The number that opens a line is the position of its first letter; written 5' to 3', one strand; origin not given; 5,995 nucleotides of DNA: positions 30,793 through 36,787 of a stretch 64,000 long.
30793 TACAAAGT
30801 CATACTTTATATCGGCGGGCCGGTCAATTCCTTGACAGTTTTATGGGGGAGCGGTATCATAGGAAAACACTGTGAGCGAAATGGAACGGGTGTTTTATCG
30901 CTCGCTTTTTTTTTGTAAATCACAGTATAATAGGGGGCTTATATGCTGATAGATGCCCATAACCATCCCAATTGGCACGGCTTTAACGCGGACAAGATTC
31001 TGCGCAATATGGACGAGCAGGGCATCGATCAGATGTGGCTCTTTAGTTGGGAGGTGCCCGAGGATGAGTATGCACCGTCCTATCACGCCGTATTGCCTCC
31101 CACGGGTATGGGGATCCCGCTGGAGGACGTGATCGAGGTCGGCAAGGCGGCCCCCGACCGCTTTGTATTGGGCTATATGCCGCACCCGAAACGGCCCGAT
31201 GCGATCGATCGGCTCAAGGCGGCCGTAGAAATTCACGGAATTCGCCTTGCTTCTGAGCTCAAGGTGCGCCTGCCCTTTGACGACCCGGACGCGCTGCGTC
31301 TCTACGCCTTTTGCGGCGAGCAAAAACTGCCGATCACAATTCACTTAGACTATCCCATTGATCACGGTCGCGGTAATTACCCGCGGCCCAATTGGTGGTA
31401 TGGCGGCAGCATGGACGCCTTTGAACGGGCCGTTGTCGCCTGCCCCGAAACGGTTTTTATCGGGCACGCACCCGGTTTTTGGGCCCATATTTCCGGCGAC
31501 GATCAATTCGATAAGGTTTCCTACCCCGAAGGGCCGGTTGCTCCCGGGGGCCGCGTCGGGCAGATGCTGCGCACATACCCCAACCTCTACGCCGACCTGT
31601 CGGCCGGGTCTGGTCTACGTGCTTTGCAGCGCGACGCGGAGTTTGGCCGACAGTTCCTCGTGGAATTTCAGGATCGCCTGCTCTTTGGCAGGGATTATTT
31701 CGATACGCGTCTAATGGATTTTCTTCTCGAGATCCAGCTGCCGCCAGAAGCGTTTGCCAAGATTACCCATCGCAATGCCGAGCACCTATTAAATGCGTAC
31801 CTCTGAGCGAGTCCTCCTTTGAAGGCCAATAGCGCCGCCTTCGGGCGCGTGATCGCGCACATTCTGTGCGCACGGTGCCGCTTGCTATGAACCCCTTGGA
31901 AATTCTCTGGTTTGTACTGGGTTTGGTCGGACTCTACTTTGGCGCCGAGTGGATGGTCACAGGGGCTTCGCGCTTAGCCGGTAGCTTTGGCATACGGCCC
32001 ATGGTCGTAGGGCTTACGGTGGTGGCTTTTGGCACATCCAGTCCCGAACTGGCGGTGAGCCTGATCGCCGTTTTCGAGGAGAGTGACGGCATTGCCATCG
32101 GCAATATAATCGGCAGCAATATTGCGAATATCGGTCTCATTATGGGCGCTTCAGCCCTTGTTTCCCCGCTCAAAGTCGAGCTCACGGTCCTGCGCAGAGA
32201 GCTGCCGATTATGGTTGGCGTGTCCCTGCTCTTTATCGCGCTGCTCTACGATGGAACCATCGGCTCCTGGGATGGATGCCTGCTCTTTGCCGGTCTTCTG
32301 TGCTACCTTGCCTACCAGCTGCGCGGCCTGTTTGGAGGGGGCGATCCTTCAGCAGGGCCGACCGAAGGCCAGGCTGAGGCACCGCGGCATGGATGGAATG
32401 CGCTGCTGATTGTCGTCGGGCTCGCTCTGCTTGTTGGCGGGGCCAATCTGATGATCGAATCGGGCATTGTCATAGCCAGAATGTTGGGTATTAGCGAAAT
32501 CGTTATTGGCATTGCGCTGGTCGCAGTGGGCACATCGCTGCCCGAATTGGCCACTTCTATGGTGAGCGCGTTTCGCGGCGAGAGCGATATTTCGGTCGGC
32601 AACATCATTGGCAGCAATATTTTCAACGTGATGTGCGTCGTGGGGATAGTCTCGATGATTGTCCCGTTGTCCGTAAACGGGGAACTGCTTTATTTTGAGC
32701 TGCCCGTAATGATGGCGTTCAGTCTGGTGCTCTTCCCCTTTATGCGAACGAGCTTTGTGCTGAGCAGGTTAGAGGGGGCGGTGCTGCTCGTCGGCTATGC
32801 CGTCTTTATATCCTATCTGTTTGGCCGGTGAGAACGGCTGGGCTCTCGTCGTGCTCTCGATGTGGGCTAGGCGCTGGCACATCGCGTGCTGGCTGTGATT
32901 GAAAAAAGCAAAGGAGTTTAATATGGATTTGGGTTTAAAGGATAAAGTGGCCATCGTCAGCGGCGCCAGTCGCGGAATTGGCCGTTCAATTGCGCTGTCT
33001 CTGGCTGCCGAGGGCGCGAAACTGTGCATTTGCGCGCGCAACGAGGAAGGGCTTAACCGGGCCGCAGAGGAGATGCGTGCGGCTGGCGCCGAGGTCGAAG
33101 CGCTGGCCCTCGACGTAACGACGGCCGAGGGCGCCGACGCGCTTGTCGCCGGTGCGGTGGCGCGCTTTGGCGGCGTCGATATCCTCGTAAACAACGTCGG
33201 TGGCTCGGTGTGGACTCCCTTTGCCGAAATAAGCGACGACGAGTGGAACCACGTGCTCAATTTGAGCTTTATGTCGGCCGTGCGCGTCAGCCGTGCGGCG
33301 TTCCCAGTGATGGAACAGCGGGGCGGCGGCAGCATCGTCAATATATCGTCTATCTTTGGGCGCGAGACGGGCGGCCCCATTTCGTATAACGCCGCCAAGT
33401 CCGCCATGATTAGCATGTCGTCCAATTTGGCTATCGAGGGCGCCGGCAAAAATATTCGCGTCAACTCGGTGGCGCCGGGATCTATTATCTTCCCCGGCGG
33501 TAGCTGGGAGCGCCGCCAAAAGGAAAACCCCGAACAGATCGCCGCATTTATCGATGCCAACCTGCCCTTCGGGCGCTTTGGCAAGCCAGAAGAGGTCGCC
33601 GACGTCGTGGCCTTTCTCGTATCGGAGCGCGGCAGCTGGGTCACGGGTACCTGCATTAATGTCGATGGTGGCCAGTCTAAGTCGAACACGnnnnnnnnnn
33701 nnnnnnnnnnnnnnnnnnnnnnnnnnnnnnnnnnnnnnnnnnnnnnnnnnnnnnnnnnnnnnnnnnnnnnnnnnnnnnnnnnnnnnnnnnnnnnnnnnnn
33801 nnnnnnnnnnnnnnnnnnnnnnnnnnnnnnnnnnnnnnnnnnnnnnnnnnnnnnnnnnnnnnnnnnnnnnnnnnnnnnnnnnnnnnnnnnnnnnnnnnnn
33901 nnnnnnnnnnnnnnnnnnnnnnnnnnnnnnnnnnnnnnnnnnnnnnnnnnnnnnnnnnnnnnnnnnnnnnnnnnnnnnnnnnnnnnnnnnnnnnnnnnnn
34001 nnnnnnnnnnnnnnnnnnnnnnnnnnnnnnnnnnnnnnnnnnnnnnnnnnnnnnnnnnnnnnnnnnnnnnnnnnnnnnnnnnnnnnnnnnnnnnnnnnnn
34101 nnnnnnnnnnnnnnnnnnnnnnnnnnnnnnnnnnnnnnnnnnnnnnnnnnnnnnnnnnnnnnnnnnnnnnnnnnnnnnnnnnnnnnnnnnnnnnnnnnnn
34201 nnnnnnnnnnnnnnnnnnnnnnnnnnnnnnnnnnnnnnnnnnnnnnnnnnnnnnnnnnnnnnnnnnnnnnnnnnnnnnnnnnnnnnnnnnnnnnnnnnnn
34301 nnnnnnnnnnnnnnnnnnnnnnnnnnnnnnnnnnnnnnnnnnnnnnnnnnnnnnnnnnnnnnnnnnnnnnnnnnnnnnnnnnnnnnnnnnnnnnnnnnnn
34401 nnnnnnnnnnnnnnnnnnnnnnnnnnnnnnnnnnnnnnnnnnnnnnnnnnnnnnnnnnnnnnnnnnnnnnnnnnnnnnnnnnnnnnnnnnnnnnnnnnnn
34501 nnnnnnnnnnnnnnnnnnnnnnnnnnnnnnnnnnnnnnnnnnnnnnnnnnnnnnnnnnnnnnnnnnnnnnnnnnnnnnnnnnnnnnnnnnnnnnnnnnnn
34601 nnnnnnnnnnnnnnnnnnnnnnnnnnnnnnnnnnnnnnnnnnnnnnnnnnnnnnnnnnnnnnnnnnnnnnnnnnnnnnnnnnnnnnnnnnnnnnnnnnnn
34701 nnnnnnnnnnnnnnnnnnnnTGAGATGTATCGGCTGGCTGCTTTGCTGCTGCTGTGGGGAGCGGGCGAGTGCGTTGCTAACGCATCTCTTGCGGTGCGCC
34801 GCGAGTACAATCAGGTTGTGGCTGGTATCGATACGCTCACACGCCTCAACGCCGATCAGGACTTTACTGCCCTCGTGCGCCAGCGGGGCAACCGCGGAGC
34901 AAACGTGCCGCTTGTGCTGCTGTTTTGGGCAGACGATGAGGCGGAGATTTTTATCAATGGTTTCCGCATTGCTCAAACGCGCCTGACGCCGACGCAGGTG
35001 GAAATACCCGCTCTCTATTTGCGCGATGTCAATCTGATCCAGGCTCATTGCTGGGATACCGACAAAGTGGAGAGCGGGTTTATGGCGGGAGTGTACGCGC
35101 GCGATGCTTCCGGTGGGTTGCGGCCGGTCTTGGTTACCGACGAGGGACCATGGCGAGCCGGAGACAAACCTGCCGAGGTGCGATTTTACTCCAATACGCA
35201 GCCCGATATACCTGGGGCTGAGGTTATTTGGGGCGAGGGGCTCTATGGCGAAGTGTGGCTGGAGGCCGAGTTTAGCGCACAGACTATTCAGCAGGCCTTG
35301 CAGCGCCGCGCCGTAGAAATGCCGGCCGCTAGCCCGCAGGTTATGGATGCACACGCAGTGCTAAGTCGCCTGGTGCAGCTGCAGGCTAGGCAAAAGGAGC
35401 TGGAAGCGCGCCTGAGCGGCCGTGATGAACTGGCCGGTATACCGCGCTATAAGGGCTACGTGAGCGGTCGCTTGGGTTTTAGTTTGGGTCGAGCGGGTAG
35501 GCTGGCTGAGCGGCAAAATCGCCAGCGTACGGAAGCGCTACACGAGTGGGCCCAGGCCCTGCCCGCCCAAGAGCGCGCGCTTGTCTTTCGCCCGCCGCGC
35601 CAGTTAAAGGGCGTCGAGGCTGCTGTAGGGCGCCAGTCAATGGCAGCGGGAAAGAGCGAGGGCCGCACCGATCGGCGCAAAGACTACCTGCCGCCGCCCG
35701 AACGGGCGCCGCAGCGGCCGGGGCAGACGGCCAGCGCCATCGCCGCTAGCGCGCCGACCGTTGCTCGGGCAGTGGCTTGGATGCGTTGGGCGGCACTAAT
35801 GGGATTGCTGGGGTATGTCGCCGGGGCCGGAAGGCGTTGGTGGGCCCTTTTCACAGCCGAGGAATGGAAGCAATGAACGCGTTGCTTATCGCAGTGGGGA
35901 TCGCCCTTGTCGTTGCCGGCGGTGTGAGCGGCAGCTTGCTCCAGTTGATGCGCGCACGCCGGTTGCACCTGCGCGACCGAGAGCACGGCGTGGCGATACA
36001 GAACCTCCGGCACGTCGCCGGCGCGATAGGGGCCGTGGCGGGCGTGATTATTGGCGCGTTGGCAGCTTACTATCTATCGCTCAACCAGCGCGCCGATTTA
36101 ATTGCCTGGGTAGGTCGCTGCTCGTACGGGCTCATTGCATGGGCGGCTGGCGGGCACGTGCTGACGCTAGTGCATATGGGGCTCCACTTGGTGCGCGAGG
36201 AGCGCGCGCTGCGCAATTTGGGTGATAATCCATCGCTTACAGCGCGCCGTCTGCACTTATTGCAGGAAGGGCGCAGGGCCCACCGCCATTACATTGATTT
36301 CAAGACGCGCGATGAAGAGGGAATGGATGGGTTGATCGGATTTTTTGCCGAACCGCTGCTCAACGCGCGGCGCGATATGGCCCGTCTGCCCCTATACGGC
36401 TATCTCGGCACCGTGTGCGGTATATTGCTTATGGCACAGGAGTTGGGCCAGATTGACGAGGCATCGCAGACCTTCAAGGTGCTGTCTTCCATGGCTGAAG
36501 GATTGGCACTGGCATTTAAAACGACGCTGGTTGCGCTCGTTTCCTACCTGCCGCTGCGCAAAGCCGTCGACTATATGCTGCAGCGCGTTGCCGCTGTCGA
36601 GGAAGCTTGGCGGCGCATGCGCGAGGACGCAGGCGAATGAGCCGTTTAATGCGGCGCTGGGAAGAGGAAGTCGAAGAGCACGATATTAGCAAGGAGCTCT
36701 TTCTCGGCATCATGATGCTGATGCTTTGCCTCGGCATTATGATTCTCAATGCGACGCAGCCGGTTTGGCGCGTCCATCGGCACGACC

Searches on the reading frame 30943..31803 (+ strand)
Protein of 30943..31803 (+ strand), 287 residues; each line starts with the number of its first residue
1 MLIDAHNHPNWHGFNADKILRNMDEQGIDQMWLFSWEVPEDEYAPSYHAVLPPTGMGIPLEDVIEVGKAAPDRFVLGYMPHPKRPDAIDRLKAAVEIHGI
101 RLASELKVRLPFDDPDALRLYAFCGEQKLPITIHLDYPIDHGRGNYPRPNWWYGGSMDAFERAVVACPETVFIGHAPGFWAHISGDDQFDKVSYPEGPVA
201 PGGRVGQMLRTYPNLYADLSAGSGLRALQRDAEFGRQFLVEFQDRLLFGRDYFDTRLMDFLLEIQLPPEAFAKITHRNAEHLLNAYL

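Call 42: search_protein_families(library=pfam, proteins=[window:30943-31803:+], max_evalue=0.00001)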
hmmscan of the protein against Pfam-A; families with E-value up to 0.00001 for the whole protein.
window:30943-31803:+ (287 aa): 1 family
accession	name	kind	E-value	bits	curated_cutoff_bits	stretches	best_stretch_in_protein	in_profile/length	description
PF04909.20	Amidohydro_2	-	4.6e-16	59.9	26.4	1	3-283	1-287/289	Amidohydrolase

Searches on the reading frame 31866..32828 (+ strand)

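Call 42: search_protein_families(library=pfam, proteins=[window:31866-32828:+], max_evalue=0.00001)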
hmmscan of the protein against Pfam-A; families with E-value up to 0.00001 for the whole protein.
window:31866-32828:+ (321 aa): 1 family
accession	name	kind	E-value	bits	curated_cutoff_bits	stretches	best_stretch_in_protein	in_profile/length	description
PF01699.29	Na_Ca_ex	-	4.1e-64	215.6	24.9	2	13-152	3-150/151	Sodium/calcium exchanger protein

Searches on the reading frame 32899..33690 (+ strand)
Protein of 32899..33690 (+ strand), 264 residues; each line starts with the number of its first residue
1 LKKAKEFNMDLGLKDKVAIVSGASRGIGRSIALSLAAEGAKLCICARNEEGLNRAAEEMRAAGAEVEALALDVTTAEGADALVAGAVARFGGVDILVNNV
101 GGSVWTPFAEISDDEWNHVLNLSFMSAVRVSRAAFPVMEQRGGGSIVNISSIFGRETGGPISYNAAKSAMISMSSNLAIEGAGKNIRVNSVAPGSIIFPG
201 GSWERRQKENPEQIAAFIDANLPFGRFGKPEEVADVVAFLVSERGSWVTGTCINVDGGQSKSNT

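Call 42: search_protein_families(library=pfam, proteins=[window:32899-33690:+], max_evalue=0.00001)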
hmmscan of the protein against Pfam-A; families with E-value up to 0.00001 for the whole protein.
window:32899-33690:+ (264 aa): 3 families
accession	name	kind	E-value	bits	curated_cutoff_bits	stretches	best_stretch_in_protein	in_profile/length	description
PF13561.12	adh_short_C2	-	1.8e-58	198.4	27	1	22-259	1-235/236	Enoyl-(Acyl carrier protein) reductase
PF00106.31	adh_short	-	3.1e-52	177.3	26.6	1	16-196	1-182/195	short chain dehydrogenase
PF08659.16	KR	-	3e-09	37.5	22.6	1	19-132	4-121/180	KR domain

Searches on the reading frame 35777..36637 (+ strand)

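Call 43: search_protein_families(library=pfam, proteins=[window:35777-36637:+], max_evalue=0.00001)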
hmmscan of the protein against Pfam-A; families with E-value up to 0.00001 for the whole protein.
window:35777-36637:+ (287 aa): 1 family
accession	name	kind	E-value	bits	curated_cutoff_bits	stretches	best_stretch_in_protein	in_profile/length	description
PF01618.21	MotA_ExbB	-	1.9e-07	31.3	22.9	1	205-277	57-124/127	MotA/TolQ/ExbB proton channel family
